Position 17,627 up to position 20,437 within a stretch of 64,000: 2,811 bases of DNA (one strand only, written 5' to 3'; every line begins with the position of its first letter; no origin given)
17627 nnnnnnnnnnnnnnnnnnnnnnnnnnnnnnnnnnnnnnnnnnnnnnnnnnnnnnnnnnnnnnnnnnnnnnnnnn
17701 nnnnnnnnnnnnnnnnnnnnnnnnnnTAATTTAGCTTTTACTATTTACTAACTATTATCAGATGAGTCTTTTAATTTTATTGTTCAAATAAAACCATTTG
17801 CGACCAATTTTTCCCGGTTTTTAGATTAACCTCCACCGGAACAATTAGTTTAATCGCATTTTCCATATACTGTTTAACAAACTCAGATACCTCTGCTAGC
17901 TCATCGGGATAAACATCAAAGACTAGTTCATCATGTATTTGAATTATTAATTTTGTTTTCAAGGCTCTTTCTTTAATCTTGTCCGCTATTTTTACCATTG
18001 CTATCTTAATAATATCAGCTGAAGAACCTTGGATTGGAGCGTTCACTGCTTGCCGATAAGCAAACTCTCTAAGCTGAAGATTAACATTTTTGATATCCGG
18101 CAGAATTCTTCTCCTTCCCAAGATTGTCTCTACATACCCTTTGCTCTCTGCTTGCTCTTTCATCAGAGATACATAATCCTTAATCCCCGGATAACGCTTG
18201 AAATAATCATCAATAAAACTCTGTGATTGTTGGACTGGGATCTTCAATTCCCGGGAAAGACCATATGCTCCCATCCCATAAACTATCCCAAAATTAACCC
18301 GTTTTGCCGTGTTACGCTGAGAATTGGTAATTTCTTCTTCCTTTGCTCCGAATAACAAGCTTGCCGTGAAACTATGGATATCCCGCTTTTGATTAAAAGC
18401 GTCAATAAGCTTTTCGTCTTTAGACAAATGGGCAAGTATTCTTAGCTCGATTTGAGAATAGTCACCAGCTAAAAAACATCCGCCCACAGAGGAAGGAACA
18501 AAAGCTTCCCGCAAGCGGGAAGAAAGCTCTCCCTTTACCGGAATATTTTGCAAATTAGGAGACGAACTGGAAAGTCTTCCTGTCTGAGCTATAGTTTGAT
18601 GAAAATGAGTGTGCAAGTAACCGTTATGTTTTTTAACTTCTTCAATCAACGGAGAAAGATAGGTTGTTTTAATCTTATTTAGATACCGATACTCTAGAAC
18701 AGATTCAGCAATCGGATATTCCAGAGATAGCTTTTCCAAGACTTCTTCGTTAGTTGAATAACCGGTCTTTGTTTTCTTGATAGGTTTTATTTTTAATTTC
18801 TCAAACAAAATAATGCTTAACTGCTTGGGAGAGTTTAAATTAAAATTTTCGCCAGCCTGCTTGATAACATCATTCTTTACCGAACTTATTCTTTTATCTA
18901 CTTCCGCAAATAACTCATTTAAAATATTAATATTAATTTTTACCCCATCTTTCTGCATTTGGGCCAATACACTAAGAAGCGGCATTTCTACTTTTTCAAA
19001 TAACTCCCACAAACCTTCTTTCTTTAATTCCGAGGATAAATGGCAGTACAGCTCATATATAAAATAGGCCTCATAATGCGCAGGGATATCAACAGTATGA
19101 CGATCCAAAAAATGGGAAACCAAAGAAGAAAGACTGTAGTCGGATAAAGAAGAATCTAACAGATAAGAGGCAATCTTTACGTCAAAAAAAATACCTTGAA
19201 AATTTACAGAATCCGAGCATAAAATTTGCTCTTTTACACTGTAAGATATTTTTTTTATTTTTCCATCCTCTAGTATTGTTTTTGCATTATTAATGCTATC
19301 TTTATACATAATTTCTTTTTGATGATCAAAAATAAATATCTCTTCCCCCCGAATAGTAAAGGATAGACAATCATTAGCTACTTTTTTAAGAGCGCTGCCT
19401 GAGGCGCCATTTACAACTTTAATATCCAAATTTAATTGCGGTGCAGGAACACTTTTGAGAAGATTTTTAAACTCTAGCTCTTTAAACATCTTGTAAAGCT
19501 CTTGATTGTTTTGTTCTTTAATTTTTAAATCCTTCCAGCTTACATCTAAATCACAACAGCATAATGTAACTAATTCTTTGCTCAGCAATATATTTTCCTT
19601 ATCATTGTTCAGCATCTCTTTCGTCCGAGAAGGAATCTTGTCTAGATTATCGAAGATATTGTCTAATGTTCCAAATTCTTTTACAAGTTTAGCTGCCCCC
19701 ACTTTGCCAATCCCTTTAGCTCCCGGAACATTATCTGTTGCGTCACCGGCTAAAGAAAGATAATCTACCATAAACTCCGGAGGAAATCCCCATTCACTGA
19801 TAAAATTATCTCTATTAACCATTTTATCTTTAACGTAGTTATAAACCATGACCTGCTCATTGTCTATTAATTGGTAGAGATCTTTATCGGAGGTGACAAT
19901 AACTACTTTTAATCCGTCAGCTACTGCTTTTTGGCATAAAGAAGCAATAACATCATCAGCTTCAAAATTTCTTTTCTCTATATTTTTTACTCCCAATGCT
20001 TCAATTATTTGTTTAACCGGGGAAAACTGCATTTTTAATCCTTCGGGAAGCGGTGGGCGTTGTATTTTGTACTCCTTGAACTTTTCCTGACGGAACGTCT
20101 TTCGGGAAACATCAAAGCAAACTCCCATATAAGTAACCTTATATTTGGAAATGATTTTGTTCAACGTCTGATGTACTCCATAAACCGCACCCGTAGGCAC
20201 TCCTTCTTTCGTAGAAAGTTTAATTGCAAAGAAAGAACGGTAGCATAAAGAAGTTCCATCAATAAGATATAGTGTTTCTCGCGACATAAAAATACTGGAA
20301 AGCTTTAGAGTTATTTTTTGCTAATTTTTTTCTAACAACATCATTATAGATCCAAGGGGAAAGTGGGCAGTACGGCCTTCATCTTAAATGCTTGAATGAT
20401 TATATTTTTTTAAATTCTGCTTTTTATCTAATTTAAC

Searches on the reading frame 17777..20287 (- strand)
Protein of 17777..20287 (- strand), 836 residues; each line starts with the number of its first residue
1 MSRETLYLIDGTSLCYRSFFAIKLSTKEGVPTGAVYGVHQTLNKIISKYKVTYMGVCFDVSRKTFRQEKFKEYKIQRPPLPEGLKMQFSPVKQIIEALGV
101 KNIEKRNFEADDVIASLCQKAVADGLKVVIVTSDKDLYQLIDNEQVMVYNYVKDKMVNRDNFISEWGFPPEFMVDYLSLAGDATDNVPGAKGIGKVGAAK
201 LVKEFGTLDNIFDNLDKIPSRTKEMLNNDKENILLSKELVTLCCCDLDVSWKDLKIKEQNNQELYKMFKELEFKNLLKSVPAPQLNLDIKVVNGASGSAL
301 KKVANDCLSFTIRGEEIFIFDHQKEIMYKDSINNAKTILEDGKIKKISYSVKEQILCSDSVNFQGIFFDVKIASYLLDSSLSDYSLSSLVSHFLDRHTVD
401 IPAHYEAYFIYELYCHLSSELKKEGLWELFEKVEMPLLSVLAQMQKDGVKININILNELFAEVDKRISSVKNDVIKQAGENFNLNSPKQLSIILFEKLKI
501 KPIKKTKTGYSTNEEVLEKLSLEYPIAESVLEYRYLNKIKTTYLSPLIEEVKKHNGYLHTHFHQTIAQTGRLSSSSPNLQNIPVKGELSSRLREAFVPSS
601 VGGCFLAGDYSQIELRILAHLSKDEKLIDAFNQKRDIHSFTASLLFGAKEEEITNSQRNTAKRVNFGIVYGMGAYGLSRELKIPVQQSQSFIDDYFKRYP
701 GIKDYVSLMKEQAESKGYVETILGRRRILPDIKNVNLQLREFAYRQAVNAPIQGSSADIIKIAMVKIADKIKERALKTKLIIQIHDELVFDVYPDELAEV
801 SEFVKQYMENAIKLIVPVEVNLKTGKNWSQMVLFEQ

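Call 57: search_protein_families(library=pfam, proteins=[window:17777-20287:-], max_evalue=0.00001)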
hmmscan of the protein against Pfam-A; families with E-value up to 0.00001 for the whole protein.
window:17777-20287:- (836 aa): 4 families
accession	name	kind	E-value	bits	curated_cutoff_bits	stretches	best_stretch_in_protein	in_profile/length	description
PF00476.26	DNA_pol_A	-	6.4e-154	512.9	34.3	1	455-829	3-380/381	DNA polymerase family A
PF02739.22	5_3_exonuc_N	-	4e-52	176.7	34.3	1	5-167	1-164/164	5'-3' exonuclease, N-terminal resolvase-like domain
PF01367.25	5_3_exonuc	-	2.7e-25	89.1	40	1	169-261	2-96/97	5'-3' exonuclease, C-terminal SAM fold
PF22619.2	DNA_polI_exo1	-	6.3e-07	29.7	27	1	327-393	34-100/140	DNA polymerase I, ribonuclease H-like domain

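Call 58: find_homologous_proteins(query=window:17777-20287:-, max_evalue=1e-50)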
Query window:17777-20287:- (836 aa): 5532 proteins with E <= 1e-50 among 8000 candidates; the best 120 are listed.
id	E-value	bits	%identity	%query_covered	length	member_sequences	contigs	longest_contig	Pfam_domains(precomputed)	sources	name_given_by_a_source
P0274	0.0e+0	1855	100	100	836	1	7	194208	PF01367.26,PF02739.23,PF22619.3,PF00476.27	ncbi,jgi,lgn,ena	-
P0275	0.0e+0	1529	81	100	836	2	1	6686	PF01367.26,PF02739.23,PF22619.3,PF00476.27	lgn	-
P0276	0.0e+0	1172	63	99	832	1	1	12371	PF01612.27,PF01367.26,PF02739.23,PF22619.3,PF00476.27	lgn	-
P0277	0.0e+0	1140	63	99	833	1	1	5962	PF01367.26,PF02739.23,PF00476.27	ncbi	-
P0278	0.0e+0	1127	62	99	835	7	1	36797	PF01367.26,PF02739.23,PF00476.27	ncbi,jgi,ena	-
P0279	0.0e+0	1127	61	99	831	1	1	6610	PF01367.26,PF02739.23,PF22619.3,PF00476.27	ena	-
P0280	0.0e+0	1124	61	99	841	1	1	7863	PF01367.26,PF02739.23,PF00476.27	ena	-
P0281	0.0e+0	1121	61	99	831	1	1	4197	PF01367.26,PF02739.23,PF22619.3,PF00476.27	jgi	-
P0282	0.0e+0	1121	62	99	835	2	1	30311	PF01367.26,PF02739.23,PF22619.3,PF00476.27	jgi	-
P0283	0.0e+0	1121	61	99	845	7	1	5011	PF01367.26,PF02739.23,PF22619.3,PF00476.27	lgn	-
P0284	0.0e+0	1114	60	99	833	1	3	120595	PF01367.26,PF02739.23,PF22619.3,PF00476.27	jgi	-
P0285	0.0e+0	1110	62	99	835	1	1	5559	PF01367.26,PF02739.23,PF22619.3,PF00476.27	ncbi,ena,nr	ncbi:MAG: DNA polymerase I [Candidatus Omnitrophica bacterium]|nr:DNA polymerase I [Candidatus Omnit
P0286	0.0e+0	1104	62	99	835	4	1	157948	PF01612.27,PF01367.26,PF02739.23,PF22619.3,PF00476.27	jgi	-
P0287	0.0e+0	1103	59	99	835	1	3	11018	PF01367.26,PF02739.23,PF00476.27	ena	-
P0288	0.0e+0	1100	61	99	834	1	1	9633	PF01612.27,PF01367.26,PF02739.23,PF22619.3,PF00476.27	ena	-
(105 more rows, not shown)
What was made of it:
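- Their divergence is similar to that of PolA across the same phylum (51-63%, call 58).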
